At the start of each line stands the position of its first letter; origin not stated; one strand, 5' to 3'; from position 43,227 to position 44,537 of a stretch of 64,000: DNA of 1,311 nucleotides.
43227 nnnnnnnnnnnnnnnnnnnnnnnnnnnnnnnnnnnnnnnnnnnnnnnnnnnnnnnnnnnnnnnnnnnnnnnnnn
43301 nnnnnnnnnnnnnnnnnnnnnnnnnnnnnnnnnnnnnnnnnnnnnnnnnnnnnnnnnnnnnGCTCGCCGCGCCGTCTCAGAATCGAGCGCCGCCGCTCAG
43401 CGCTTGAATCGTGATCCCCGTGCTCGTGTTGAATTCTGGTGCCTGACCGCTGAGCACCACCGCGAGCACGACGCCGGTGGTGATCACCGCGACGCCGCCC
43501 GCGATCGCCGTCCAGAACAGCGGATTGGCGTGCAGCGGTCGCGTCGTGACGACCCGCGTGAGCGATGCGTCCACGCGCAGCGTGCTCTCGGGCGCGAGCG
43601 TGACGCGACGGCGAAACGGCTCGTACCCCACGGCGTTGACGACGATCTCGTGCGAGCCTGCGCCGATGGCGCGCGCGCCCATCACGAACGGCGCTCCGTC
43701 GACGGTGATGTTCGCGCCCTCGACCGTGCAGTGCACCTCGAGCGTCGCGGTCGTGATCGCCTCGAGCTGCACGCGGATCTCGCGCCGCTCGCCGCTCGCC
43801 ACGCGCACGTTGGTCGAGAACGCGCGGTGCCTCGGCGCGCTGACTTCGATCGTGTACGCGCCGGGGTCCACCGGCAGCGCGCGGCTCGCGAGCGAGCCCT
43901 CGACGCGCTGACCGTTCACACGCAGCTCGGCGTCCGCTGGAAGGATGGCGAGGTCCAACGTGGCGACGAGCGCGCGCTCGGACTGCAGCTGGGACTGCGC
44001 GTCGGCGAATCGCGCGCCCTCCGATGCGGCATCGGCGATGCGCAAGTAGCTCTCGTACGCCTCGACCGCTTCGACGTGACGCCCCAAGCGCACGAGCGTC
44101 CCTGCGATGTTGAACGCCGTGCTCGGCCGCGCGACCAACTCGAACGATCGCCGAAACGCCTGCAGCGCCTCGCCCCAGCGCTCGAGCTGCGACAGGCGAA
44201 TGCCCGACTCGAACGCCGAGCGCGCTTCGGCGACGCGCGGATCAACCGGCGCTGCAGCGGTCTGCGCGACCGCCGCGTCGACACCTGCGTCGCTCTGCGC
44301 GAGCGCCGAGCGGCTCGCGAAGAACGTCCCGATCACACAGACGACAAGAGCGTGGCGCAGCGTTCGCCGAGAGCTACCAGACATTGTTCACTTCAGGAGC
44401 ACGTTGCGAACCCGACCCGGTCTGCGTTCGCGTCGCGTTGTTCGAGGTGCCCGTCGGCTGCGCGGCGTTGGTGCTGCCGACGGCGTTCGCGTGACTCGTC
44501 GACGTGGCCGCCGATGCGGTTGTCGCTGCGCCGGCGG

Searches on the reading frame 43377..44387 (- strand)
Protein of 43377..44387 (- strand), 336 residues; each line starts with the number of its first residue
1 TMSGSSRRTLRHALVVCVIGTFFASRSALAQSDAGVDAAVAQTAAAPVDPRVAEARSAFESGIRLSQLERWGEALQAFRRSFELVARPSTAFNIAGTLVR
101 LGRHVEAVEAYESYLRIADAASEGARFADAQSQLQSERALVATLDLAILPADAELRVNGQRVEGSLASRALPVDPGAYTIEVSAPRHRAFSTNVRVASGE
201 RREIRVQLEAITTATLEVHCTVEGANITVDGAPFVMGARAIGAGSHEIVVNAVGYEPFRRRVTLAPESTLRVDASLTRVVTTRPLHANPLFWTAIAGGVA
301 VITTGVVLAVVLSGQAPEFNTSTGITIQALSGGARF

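Call 62: search_protein_families(library=pfam, proteins=[window:43377-44387:-], max_evalue=0.0001)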
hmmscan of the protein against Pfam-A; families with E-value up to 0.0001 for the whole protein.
window:43377-44387:- (336 aa): 3 families
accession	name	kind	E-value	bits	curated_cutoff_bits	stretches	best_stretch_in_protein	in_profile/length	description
PF08308.17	PEGA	-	6.5e-12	45.6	20.8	1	214-278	2-69/71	PEGA domain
PF13620.12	CarboxypepD_reg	-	7.7e-09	36.2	32.3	0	241-277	45-82/82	Carboxypeptidase regulatory-like domain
PF13424.12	TPR_12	-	1.6e-05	25.5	30.1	0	70-119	18-76/77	Tetratricopeptide repeat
